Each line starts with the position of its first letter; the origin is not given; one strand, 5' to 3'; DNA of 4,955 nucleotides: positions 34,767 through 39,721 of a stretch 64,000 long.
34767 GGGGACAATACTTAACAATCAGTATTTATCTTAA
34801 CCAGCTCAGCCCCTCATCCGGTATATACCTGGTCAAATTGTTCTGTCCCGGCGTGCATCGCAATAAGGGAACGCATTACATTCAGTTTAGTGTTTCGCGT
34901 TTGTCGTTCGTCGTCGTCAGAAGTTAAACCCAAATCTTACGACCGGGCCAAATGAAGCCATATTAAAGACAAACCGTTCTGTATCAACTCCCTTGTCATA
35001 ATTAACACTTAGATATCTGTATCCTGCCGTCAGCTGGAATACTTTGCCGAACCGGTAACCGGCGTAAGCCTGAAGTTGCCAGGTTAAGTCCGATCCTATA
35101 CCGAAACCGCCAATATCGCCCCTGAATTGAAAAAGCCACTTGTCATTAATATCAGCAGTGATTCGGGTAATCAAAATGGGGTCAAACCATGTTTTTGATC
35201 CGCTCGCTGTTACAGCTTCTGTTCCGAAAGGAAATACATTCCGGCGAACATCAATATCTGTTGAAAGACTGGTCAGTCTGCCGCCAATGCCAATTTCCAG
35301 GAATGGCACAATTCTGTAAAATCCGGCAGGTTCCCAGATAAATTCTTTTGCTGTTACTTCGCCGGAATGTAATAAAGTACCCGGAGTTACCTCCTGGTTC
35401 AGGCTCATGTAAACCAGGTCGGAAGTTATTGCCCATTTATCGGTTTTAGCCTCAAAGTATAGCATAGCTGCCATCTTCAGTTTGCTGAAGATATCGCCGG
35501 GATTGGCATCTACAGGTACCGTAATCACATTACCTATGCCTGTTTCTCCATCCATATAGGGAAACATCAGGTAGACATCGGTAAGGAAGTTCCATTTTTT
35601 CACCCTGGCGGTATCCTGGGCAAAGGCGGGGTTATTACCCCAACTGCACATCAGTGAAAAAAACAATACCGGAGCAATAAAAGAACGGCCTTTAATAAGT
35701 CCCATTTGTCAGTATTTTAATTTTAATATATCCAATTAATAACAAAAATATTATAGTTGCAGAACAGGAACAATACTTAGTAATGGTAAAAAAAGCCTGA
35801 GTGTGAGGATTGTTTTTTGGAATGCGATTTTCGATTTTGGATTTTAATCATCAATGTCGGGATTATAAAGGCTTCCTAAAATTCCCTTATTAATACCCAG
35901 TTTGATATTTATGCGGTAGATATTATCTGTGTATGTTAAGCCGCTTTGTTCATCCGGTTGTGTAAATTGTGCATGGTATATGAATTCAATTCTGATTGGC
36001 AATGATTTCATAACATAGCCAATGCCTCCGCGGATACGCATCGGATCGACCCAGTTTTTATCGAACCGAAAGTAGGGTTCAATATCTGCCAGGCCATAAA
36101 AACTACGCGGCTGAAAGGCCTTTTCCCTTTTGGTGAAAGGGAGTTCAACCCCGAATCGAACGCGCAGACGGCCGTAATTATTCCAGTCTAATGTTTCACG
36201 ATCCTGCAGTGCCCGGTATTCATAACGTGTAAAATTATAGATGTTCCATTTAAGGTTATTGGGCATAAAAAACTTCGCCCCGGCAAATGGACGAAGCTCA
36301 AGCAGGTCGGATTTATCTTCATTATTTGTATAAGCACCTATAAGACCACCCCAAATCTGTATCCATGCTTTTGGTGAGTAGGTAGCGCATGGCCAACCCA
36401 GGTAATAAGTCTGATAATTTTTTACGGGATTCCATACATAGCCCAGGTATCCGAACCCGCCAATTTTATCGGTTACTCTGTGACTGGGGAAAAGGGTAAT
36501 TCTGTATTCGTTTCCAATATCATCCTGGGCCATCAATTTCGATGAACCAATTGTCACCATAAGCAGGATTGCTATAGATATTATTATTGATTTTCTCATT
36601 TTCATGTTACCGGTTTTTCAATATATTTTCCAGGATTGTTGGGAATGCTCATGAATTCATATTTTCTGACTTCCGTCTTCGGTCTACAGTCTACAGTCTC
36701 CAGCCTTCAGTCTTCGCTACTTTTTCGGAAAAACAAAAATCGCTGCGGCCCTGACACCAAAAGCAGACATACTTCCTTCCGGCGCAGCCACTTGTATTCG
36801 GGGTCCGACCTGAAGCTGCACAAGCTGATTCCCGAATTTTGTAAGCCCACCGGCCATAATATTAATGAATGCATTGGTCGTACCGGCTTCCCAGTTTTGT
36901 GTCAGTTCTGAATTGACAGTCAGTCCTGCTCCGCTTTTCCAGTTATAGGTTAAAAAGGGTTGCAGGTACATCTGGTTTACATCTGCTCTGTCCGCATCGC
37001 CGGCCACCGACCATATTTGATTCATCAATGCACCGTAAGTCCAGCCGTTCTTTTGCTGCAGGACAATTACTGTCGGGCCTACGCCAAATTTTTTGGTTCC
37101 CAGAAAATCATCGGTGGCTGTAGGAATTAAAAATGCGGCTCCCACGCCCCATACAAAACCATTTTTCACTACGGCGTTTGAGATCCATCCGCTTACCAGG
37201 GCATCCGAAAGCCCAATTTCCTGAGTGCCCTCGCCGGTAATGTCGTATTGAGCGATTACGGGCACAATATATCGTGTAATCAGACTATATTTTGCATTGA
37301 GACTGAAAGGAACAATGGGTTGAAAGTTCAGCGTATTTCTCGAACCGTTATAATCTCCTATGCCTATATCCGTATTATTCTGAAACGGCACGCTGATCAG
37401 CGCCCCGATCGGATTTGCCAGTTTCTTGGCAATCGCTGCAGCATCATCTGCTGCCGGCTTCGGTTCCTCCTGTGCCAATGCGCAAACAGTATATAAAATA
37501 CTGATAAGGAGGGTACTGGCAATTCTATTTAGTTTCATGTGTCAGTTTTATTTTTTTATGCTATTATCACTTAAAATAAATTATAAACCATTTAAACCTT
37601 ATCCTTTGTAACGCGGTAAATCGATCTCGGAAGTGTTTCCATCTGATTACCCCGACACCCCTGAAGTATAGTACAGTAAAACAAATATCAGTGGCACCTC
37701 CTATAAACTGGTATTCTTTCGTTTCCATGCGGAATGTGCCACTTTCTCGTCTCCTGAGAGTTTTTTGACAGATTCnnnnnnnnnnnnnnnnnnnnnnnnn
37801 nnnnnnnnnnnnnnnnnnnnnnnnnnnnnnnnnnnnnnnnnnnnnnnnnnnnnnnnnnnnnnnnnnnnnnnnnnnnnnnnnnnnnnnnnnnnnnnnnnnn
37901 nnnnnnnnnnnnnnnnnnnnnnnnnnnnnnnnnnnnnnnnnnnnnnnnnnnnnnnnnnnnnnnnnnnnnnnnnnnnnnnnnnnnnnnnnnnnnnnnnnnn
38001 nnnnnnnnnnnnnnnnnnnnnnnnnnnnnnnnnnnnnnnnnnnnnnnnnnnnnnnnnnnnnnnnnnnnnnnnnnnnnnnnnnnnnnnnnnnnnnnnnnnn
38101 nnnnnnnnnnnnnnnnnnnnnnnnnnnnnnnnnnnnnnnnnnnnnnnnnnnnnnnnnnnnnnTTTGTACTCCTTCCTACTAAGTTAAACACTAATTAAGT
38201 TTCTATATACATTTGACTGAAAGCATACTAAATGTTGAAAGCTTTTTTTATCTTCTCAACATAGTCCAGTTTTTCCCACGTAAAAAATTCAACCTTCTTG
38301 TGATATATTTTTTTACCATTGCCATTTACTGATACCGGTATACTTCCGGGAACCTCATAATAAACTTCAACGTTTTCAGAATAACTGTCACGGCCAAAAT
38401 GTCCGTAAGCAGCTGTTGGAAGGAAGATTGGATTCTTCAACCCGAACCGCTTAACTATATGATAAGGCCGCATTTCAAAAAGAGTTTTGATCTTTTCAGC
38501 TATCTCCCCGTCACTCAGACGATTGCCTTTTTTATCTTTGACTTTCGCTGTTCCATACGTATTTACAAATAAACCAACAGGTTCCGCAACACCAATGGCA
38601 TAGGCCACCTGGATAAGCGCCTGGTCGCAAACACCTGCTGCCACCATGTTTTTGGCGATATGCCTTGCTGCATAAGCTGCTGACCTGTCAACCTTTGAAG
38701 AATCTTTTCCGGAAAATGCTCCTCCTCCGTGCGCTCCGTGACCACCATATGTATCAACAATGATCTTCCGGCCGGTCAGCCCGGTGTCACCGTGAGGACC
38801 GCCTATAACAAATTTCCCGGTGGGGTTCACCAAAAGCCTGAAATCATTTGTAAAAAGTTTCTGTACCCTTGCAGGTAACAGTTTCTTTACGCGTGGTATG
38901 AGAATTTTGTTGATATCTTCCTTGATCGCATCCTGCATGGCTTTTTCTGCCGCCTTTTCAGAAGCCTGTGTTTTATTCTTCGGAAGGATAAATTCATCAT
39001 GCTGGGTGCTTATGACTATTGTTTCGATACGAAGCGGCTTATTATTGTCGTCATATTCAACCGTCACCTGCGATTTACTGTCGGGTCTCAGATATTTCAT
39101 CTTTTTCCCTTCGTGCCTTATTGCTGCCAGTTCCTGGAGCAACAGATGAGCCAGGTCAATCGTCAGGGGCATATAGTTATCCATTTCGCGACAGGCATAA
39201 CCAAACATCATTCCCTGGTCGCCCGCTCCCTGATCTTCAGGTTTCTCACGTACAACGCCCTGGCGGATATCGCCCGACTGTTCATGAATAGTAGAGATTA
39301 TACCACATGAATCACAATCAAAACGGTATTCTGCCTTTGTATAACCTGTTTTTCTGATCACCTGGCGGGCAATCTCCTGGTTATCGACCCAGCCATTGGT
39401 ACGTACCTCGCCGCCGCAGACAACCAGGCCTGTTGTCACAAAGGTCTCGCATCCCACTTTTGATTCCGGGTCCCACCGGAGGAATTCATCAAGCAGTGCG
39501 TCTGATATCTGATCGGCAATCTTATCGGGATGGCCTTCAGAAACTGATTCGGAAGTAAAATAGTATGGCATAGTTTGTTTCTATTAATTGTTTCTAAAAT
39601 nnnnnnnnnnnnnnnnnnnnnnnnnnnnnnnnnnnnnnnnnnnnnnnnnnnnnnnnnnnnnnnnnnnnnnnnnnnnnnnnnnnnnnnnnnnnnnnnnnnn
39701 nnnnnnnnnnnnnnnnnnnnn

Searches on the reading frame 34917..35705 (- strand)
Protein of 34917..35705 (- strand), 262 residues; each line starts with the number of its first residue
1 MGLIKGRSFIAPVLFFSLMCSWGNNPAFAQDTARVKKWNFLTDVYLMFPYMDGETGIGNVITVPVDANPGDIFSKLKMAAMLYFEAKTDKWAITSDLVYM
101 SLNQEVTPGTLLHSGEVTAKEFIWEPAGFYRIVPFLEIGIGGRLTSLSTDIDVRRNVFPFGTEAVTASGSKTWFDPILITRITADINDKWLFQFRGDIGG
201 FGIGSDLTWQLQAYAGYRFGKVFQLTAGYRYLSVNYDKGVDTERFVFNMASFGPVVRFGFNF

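Call 7: search_protein_families(library=pfam, proteins=[window:34917-35705:-], max_evalue=0.01)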
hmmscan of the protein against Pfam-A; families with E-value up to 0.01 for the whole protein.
window:34917-35705:- (262 aa): 1 family
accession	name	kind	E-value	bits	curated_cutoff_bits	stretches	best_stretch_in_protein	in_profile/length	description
PF09411.16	PagL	-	4.2e-05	24.1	23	0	195-231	75-111/136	Lipid A 3-O-deacylase (PagL)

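Call 30: find_encoding_contigs(protein=window:34917-35705:-, flank=3000, max_places=3)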
Protein window:34917-35705:- (262 aa): 2 contigs read that carry it; 2 places shown.
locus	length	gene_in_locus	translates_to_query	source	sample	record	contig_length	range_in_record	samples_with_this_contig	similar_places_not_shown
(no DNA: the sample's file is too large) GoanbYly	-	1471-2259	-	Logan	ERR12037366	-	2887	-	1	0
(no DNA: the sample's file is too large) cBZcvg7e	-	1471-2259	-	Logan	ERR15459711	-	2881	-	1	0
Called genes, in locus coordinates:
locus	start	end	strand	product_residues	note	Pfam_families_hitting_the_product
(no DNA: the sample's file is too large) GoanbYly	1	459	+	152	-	?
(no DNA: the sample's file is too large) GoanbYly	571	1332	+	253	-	-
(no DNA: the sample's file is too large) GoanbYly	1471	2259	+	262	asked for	-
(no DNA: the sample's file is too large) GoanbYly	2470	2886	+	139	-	?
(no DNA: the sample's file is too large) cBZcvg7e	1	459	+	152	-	?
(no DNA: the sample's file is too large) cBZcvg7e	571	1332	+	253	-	-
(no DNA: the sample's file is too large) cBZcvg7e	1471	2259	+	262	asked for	-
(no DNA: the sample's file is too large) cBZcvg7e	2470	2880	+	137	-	?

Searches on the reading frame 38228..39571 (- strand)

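Call 51: search_protein_families(library=pfam, proteins=[window:38228-39571:-], max_evalue=0.001)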
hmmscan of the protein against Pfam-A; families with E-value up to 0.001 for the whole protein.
window:38228-39571:- (447 aa): 3 families
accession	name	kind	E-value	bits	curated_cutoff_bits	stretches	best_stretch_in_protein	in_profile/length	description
PF02773.21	S-AdoMet_synt_C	-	2.7e-58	196.3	25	1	256-397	1-134/138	S-adenosylmethionine synthetase, C-terminal domain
PF02772.21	S-AdoMet_synt_M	-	6.4e-41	139.7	29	1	113-254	1-120/120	S-adenosylmethionine synthetase, central domain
PF00438.25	S-AdoMet_synt_N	-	6.3e-40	136.2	33.1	1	3-99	2-98/99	S-adenosylmethionine synthetase, N-terminal domain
